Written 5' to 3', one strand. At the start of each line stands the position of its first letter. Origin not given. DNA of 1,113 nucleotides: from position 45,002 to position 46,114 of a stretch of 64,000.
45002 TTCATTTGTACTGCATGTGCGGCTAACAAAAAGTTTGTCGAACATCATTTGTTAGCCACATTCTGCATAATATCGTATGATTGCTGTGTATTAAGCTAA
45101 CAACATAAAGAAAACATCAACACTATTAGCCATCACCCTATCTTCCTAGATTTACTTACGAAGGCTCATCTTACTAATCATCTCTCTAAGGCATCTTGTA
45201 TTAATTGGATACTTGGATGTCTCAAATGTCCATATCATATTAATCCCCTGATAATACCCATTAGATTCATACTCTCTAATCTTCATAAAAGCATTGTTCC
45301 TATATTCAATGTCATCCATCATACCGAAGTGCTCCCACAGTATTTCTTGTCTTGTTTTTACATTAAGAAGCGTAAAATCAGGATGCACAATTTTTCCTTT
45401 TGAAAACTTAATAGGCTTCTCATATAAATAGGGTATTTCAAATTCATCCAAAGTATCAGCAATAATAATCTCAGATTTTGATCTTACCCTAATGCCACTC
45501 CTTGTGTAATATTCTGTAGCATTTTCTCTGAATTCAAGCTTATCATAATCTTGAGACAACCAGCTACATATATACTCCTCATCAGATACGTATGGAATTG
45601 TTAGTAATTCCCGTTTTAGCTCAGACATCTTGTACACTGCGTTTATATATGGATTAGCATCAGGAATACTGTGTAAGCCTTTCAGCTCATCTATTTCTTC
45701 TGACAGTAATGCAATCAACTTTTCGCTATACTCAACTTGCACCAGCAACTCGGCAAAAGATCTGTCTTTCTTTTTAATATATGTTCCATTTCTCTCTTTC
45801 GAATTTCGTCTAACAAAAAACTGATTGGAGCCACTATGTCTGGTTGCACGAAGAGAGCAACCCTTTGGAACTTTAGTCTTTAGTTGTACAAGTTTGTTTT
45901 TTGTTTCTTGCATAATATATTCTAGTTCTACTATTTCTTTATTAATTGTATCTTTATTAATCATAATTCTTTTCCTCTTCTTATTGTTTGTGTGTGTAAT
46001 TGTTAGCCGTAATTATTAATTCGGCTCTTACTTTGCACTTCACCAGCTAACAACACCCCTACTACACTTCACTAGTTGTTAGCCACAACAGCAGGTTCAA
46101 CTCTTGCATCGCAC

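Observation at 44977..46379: Lone nuclease-like gene embedded in a phased array of 15 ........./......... sites: architecture I cannot assign to any described element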

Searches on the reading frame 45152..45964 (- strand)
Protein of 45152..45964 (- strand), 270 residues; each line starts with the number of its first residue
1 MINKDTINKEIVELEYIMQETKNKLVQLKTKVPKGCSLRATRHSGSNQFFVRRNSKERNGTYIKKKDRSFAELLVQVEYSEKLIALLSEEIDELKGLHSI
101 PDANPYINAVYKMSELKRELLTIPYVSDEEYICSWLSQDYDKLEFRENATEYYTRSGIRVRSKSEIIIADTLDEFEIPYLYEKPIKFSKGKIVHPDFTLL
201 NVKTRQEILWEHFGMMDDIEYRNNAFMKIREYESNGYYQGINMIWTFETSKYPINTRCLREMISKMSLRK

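Call 6: search_protein_families(library=pfam, proteins=[window:45152-45964:-], max_evalue=1)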
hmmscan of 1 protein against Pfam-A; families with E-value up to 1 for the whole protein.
window:45152-45964:- (270 aa): 1 family
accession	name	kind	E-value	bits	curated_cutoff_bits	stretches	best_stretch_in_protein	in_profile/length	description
PF15665.10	FAM184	-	0.026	14.6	32.7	1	13-95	26-109/211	Family with sequence similarity 184, A and B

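Call 8: search_protein_families(library=ncbifam, proteins=[window:45152-45964:-], max_evalue=1)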
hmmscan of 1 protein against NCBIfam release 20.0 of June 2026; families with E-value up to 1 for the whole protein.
window:45152-45964:- (270 aa): 0 families

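Call 9: search_protein_families(library=phrogs, proteins=[window:45152-45964:-], max_evalue=1)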
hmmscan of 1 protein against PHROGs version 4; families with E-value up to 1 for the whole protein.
window:45152-45964:- (270 aa): 2 families
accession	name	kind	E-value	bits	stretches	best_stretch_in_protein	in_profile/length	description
phrog_21138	-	unknown function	0.23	13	1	156-234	11-88/198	-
phrog_10833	-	unknown function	0.48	11.5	1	6-30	18-42/97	-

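Call 10: find_homologous_proteins(query=window:45152-45964:-)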
Query window:45152-45964:- (270 aa): 1666 proteins with E <= 0.001 among 2046 candidates; the best 120 are listed.
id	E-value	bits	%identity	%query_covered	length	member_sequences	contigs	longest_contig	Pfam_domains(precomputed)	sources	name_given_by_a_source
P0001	1.1e-168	577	95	100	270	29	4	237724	-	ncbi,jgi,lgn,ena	-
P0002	6.5e-128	444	72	100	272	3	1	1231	-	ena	-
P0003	3.2e-123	428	71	99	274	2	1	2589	-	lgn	-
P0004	2.4e-107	376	60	99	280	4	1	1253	-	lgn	-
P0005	2.9e-107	376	62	99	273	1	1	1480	-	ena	-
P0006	9.1e-107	374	60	99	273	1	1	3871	-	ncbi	-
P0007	1.2e-105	371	62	99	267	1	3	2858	-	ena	-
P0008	2.1e-105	370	61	99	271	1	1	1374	-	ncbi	-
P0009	4.7e-105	369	60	99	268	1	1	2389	-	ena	-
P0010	1.7e-104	367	60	97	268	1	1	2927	-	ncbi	-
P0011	7.4e-103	361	60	99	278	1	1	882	-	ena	-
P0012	7.4e-103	361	60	99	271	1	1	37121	-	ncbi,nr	ncbi:MAG: hypothetical protein K5857_08635 [Lachnospiraceae bacterium]|nr:hypothetical protein [Lach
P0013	2.8e-102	360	58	99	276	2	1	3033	-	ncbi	-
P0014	5.2e-102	359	58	99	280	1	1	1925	-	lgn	-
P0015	5.8e-102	359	59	99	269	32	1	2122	-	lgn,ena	-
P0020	2.6e-97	343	56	99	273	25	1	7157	-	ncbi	-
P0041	1.2e-82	295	52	99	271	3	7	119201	-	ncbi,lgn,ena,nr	ncbi:MAG: hypothetical protein IKX10_05305 [Lachnospiraceae bacterium]|nr:hypothetical protein [Lach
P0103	1.7e-75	272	51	100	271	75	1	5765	-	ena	-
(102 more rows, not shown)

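Call 11: search_solved_structures(query=window:45152-45964:-, max_evalue=10)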
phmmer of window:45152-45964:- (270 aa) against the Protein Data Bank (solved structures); distinct sequences matched with E-value up to 10: 3.
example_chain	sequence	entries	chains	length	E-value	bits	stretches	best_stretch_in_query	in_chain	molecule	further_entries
2vy0_A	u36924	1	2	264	0.38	13.4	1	173-225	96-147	ENDO-BETA-1,3-GLUCANASE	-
6vbu_5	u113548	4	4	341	0.57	12.8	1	85-132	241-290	Bardet-Biedl syndrome 5 protein homolog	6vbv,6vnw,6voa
9g1y_C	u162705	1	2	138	1.2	11.8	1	92-140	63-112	Nanobody 3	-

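Call 15: search_solved_structures(query=A1, max_evalue=10, show_alignments=3)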
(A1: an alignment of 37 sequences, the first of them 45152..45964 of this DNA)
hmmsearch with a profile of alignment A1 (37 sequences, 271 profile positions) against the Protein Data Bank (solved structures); distinct sequences matched with E-value up to 10: 5.
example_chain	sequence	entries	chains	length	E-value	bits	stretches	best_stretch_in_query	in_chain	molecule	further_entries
7upq_B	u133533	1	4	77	0.22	13.7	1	5-52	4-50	DHT03 protein B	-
6nxm_A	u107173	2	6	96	0.48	12.6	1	12-96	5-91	Design construct XAA_GVDQ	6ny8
6o0c_A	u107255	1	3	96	0.49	12.6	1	13-96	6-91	Design construct XAA_GVDQ mutant M4L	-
3h0g_F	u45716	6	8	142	0.81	11.9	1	54-135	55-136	DNA-directed RNA polymerases I, II, and III subunit RPABC2 | RNA polymerase II subunit Rpb6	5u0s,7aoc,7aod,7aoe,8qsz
21jg_A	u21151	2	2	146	0.84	11.8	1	54-135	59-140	DNA-directed RNA polymerases I, II, and III subunit RPABC2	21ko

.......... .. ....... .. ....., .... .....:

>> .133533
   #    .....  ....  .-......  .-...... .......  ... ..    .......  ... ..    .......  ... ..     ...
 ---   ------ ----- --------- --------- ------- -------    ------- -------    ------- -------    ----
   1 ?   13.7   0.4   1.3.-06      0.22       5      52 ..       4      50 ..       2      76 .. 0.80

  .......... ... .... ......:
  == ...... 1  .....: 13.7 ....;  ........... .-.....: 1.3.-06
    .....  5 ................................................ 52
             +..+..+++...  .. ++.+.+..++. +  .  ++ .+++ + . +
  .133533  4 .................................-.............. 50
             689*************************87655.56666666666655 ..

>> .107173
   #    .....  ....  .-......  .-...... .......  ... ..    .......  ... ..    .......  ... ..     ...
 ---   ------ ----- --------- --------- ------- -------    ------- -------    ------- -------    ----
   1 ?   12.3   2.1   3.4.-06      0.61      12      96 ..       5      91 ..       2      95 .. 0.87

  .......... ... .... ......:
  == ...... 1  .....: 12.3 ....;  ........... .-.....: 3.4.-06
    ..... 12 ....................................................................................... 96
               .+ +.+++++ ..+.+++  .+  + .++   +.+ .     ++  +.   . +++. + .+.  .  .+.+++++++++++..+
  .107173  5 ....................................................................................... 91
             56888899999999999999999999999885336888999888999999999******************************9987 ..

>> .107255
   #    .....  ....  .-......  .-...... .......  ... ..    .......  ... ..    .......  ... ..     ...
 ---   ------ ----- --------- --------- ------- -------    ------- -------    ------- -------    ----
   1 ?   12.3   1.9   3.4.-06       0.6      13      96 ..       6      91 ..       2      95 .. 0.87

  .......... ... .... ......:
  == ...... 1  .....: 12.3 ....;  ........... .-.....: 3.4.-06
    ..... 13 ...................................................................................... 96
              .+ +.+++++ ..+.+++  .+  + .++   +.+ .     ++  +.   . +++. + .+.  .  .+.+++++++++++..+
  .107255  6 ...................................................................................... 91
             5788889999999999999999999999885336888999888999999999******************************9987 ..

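Call 16: find_related_loci(query=A1, collection=genome_contigs, flank=3000)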
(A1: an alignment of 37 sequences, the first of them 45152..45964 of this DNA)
Query A1 (270 aa) in genome_contigs; peptide patterns used: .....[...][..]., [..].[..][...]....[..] (x = any residue, [..] = any of these).
242 stretches matched a pattern; 205 encode a relative of the query (tblastn E <= 1e-3); the best 80 are kept; 80 distinct loci.
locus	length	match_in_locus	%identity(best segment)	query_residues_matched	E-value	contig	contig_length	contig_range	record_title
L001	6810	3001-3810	93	1-270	1e-172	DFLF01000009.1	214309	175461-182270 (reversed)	MAG TPA_asm: Pseudobutyrivibrio sp. UBA3626 UBA3626_contig_5486, whole genome shotgun sequence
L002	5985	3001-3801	60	1-267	5e-109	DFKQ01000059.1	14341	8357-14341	MAG TPA_asm: Lachnospiraceae bacterium UBA3641 UBA3641_contig_184929, whole genome shotgun sequence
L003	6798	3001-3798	58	1-266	5e-108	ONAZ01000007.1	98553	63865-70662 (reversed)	uncultured Lachnospiraceae bacterium isolate RUG145 genome assembly, contig: scaffold_99, whole genome shotgun sequence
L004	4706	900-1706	58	1-266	9e-107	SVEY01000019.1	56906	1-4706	MAG: Lachnospiraceae bacterium isolate SIG318 NODE_867_length_56906_cov_19.727692, whole genome shotgun sequence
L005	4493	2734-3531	56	1-266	9e-104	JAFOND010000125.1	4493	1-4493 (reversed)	MAG: Lachnospiraceae bacterium isolate RGIG619 Dairy_cattle_Duodenum.Co__c1451127, whole genome shotgun sequence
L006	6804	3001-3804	53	1-269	1e-90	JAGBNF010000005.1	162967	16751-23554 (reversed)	MAG: Eubacterium sp. isolate RGIG9269 Water_deer_Rumen.Co__c10017, whole genome shotgun sequence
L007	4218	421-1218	51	1-267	5e-90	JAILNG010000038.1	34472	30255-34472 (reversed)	MAG: Lachnospiraceae bacterium isolate RUI274 k141_10582268_flag=0_multi=12.9965_len=34472, whole genome shotgun sequenc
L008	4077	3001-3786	54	1-263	1e-89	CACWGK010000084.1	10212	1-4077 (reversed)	MAG: uncultured Lachnospiraceae bacterium isolate RUG10561 genome assembly, contig: RUG10561_asm_84, whole genome shotgu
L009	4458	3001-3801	51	1-268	8e-89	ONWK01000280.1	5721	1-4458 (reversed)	uncultured Clostridiales bacterium isolate RUG694 genome assembly, contig: k87_27826129, whole genome shotgun sequence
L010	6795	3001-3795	52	1-266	8e-89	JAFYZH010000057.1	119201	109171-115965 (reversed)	MAG: Lachnospiraceae bacterium isolate RGIG7558 Water_buffalos_Omasum-2__c626468, whole genome shotgun sequence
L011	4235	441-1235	52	1-266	1e-88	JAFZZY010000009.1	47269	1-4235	MAG: Lachnospiraceae bacterium isolate RGIG8251 Water_buffalos_Rumen-5__c302228, whole genome shotgun sequence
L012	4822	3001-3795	50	1-266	8e-88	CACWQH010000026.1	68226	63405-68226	MAG: uncultured Lachnospiraceae bacterium isolate RUG10816 genome assembly, contig: RUG10816_asm_26, whole genome shotgu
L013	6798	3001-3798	51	2-269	2e-87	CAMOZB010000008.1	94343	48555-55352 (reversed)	MAG: uncultured Lachnospiraceae bacterium isolate SRR873608_bin.24_metaWRAP_v1.3_MAG genome assembly, contig: NODE_384_l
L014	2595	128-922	50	1-266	3e-89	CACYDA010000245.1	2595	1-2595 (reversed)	MAG: uncultured Lachnospiraceae bacterium isolate RUG11835 genome assembly, contig: RUG11835_asm_245, whole genome shotg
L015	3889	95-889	50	1-266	8e-85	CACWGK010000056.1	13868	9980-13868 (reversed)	MAG: uncultured Lachnospiraceae bacterium isolate RUG10561 genome assembly, contig: RUG10561_asm_56, whole genome shotgu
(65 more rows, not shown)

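Call 21: predict_structure(alignment_id=A1)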
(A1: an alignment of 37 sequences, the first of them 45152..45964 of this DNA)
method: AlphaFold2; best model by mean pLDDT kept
length: 270 residues; sequences in the alignment: 37
mean_pLDDT: 90.4   pTM: 0.59
mean pLDDT of the five models: 90.4, 89.3, 89.1, 88.3, 88.1
residues with pLDDT >= 90: 180; 70-90: 82; 50-70: 8; < 50: 0
segments of 3 or more residues with pLDDT < 50: none
pLDDT, mean of each block of 10 residues (from residue 1): 85 98 96 90 90 82 91 95 97 90 74 86 79 92 88 90 94 93 93 95 91 94 96 95 94 93 82
secondary structure, 60 per line:
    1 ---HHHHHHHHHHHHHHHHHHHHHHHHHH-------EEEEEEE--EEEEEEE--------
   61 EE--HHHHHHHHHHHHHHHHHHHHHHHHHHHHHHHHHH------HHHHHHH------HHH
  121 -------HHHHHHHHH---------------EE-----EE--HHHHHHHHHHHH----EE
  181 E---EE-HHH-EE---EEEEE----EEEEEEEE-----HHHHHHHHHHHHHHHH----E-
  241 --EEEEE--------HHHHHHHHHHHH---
elements in order: H4-29 E37-43 E46-52 H65-98 H105-111 H128-136 H163-174 E179-181 E197-201 E206-213 H219-234 E243-247 H256-267
